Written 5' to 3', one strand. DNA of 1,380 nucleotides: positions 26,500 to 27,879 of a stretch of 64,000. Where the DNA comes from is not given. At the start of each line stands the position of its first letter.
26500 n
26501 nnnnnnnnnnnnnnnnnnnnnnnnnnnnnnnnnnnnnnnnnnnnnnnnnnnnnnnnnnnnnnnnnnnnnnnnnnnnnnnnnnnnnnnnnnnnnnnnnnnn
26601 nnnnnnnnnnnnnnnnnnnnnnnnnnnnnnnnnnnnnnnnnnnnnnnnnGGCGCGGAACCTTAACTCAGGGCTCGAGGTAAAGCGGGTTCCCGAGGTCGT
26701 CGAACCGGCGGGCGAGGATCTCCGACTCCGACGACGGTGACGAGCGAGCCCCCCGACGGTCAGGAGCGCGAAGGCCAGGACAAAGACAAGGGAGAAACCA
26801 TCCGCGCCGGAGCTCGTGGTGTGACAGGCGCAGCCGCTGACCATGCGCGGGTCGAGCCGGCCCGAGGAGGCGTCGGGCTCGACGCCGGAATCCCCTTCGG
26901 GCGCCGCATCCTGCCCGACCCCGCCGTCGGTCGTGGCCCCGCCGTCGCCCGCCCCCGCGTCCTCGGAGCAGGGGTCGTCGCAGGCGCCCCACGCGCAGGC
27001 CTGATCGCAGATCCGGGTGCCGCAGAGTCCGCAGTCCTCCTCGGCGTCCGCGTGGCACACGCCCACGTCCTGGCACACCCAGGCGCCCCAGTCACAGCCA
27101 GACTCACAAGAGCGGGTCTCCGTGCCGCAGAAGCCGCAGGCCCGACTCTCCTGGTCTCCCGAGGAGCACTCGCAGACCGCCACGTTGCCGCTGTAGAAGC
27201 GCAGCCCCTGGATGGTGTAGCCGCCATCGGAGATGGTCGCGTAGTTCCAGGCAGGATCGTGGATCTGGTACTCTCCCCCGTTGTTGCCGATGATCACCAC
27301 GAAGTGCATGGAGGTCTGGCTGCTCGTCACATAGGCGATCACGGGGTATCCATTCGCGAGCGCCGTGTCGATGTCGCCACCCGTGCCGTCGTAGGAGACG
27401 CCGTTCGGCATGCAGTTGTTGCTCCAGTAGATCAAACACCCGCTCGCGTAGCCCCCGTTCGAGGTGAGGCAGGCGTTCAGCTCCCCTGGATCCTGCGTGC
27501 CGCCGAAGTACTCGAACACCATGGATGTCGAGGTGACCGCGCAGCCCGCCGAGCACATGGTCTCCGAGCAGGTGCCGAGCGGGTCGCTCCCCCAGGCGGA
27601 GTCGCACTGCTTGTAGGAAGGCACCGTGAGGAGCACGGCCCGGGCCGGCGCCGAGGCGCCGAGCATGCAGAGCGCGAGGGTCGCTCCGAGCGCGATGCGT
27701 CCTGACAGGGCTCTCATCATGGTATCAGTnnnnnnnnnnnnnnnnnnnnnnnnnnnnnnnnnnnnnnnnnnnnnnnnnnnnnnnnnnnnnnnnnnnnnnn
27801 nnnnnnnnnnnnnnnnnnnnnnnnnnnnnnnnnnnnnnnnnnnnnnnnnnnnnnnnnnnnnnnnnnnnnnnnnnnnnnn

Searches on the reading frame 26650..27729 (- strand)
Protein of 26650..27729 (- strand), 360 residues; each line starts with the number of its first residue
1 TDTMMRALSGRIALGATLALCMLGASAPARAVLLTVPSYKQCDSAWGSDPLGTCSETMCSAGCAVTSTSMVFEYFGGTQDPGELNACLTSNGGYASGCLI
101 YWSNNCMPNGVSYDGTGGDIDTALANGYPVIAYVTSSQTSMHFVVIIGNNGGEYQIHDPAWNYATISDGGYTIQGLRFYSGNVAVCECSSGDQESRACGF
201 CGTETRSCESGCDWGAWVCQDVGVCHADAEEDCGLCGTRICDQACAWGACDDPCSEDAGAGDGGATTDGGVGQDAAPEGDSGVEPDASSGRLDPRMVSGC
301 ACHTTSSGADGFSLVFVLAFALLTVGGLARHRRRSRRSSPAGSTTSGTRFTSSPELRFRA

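Call 94: search_protein_families(library=pfam, proteins=[window:26650-27729:-], max_evalue=0.001)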
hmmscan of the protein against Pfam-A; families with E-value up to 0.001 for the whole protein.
window:26650-27729:- (360 aa): 2 families
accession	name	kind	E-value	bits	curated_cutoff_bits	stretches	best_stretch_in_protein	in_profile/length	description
PF13529.12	Peptidase_C39_2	-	8.6e-11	43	24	1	34-160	1-143/143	Peptidase_C39 like family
PF03412.21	Peptidase_C39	-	3.7e-06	27.3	22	1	62-167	12-113/133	Peptidase C39 family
